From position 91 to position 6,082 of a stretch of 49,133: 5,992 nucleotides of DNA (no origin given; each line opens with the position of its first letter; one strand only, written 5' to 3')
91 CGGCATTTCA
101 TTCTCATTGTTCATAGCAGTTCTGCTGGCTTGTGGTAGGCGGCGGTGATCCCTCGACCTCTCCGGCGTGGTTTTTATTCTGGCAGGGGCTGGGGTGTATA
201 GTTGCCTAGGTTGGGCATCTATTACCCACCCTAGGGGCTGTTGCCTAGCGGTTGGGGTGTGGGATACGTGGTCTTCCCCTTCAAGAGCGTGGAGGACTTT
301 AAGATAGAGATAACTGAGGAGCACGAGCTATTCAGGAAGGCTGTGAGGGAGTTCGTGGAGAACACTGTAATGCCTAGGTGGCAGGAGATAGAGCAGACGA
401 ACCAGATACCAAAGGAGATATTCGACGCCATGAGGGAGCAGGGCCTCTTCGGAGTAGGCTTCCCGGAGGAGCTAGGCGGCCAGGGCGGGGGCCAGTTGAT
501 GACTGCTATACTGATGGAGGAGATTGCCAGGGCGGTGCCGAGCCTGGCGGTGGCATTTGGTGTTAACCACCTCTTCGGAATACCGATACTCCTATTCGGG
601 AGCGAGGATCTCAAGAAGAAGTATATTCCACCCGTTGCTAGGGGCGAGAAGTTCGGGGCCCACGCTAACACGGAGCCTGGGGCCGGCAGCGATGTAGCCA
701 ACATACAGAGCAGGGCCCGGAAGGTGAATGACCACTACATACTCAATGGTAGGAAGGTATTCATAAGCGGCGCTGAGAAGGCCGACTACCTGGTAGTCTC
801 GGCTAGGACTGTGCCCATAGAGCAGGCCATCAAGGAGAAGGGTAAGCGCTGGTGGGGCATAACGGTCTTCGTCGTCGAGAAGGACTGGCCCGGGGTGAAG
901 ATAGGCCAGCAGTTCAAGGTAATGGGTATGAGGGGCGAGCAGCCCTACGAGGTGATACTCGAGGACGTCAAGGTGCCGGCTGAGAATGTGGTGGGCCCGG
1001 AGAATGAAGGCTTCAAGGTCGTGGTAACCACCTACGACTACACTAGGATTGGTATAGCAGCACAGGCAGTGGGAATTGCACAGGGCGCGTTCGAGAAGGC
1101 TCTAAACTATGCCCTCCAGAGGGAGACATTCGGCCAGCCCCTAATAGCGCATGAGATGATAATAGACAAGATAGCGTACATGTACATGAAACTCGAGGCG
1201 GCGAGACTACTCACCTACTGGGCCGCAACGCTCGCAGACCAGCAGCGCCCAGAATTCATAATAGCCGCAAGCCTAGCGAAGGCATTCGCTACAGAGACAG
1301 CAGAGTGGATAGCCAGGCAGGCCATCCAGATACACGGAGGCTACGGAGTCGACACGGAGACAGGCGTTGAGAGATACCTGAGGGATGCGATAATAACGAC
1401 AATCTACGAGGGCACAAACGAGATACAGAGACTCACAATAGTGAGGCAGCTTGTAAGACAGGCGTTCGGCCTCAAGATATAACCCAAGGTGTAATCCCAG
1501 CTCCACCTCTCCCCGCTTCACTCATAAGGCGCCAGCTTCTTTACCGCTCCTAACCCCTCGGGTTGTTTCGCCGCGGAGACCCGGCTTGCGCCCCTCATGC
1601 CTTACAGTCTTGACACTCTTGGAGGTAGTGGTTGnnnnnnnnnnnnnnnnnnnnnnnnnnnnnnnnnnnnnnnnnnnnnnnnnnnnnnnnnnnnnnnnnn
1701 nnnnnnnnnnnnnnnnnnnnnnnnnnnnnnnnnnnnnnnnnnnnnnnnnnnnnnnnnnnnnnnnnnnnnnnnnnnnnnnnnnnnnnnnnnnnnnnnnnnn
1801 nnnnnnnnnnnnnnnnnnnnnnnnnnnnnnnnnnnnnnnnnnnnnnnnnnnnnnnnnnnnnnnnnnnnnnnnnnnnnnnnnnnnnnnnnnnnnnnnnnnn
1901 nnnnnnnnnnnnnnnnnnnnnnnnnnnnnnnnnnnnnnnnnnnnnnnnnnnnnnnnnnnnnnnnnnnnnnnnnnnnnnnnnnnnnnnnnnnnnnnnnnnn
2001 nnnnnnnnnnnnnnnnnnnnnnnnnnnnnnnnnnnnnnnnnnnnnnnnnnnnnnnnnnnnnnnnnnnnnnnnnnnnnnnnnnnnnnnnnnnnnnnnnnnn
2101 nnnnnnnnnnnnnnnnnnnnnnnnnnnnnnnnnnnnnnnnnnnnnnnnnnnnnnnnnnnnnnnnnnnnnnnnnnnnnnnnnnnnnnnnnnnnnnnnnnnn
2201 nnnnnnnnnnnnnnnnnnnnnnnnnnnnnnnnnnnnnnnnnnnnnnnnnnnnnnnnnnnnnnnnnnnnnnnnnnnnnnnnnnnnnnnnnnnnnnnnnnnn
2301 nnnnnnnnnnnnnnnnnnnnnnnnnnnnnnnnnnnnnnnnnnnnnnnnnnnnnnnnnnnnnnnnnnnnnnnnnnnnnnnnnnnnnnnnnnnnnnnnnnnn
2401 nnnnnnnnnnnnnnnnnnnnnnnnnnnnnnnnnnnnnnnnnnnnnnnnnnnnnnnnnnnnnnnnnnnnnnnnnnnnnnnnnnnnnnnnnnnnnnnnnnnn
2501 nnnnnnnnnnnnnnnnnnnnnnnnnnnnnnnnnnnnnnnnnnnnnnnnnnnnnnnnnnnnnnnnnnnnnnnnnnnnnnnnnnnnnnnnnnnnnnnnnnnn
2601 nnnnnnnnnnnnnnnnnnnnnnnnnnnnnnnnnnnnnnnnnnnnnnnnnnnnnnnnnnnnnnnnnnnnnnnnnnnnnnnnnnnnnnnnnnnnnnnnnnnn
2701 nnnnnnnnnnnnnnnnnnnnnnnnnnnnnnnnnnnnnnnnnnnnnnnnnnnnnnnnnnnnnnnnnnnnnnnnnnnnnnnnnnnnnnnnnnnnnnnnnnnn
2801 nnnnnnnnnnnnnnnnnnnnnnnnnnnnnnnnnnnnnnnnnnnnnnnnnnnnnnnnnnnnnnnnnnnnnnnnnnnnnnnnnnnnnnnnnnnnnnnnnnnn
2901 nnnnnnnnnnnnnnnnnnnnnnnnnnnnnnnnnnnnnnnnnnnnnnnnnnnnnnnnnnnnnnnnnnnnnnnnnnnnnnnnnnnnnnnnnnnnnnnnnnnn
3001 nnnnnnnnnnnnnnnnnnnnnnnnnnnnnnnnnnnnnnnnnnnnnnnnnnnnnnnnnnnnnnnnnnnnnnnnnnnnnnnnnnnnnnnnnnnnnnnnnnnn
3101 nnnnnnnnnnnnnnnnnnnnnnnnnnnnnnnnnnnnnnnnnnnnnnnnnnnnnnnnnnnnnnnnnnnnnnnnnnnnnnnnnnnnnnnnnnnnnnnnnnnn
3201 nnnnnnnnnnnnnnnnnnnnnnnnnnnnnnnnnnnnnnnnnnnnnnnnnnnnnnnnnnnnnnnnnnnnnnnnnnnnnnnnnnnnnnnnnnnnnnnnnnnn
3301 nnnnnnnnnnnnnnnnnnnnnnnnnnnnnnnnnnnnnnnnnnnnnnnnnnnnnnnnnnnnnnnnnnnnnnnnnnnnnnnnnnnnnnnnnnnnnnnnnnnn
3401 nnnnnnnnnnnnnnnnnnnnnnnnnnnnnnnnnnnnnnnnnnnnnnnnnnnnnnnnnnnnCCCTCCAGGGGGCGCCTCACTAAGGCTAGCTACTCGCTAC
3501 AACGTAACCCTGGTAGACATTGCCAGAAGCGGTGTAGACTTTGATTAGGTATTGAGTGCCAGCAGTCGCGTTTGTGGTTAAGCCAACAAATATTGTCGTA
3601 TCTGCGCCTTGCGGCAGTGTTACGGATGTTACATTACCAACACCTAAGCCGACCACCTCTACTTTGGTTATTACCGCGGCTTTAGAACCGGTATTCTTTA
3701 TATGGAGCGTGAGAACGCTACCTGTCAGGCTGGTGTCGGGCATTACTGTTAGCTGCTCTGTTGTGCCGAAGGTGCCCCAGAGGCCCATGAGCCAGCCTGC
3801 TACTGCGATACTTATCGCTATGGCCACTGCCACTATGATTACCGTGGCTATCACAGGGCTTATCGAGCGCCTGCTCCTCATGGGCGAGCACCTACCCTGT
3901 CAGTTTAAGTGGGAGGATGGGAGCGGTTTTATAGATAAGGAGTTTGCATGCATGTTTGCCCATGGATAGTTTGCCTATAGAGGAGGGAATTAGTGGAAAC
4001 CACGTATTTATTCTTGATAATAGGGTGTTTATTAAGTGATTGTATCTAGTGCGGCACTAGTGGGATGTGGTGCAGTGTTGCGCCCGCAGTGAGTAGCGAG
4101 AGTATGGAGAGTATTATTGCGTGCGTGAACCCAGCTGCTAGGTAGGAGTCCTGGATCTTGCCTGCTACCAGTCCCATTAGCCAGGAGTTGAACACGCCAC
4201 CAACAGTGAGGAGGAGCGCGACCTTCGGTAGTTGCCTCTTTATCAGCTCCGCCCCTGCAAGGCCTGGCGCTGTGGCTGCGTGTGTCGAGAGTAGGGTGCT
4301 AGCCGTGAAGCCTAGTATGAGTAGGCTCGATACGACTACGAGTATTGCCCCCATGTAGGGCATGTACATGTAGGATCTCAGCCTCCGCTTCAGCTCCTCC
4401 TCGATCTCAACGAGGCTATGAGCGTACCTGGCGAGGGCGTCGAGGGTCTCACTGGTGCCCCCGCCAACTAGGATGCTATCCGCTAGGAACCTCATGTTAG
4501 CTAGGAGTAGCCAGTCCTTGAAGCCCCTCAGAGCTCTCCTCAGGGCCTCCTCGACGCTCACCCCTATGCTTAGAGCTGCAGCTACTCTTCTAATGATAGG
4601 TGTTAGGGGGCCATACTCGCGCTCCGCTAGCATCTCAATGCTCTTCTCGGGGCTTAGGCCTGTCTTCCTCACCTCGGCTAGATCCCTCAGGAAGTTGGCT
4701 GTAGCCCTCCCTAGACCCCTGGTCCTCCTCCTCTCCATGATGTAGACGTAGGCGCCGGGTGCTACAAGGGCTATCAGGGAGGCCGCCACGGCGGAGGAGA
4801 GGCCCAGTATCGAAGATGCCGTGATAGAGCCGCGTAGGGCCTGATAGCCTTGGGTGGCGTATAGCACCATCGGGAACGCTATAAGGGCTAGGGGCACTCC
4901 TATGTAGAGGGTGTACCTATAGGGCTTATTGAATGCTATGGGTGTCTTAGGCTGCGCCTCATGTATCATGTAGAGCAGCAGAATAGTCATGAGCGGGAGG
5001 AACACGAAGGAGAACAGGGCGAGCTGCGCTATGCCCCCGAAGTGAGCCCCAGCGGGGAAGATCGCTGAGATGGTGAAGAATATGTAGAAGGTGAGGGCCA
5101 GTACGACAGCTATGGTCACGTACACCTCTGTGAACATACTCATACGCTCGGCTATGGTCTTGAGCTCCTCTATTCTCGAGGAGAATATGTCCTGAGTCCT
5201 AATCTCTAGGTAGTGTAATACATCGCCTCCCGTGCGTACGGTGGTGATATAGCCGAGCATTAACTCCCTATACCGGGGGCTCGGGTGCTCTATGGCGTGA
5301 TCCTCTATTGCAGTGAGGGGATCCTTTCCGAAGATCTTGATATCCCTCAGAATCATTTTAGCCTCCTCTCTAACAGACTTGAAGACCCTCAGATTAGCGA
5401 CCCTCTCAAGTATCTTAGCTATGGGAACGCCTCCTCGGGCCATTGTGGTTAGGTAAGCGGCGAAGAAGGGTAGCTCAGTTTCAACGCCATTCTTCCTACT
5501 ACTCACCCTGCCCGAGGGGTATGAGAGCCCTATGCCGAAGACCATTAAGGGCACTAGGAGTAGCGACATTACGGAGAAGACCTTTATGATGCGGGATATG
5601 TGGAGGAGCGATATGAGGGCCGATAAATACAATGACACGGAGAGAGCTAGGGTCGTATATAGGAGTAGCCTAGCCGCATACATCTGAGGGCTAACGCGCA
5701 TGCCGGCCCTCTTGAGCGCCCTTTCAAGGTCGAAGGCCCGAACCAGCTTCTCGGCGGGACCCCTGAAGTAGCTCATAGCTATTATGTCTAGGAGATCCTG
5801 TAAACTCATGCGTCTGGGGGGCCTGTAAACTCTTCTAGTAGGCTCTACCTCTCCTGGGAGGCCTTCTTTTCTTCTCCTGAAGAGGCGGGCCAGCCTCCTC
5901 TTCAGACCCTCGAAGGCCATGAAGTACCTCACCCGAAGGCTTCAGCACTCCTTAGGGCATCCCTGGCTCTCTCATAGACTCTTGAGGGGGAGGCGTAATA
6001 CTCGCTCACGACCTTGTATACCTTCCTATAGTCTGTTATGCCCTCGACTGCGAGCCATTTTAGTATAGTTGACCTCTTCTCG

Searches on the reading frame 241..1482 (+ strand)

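Call 87: search_protein_families(library=pfam, proteins=[window:241-1482:+], max_evalue=0.00001)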
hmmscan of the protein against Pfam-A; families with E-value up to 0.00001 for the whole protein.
window:241-1482:+ (413 aa): 4 families
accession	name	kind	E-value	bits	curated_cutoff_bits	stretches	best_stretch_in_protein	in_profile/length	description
PF00441.29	Acyl-CoA_dh_1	-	7e-47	159.8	22.4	1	255-404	1-149/150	Acyl-CoA dehydrogenase, C-terminal domain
PF02771.21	Acyl-CoA_dh_N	-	3.7e-35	121.1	22.9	1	25-136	1-113/113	Acyl-CoA dehydrogenase, N-terminal domain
PF02770.24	Acyl-CoA_dh_M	-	1.3e-22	80.2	33.3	1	141-243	2-97/97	Acyl-CoA dehydrogenase, middle domain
PF08028.16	Acyl-CoA_dh_2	-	5.6e-22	78.9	22.7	1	270-393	1-133/134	Acyl-CoA dehydrogenase, C-terminal domain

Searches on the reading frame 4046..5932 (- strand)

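Call 87: search_protein_families(library=pfam, proteins=[window:4046-5932:-], max_evalue=0.00001)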
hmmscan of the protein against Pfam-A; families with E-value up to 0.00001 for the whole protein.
window:4046-5932:- (628 aa): 1 family
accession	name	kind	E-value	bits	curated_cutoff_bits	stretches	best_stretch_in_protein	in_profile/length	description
PF00482.28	T2SSF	-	2.2e-26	92.7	25.2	2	414-540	1-124/125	Type II secretion system (T2SS), protein F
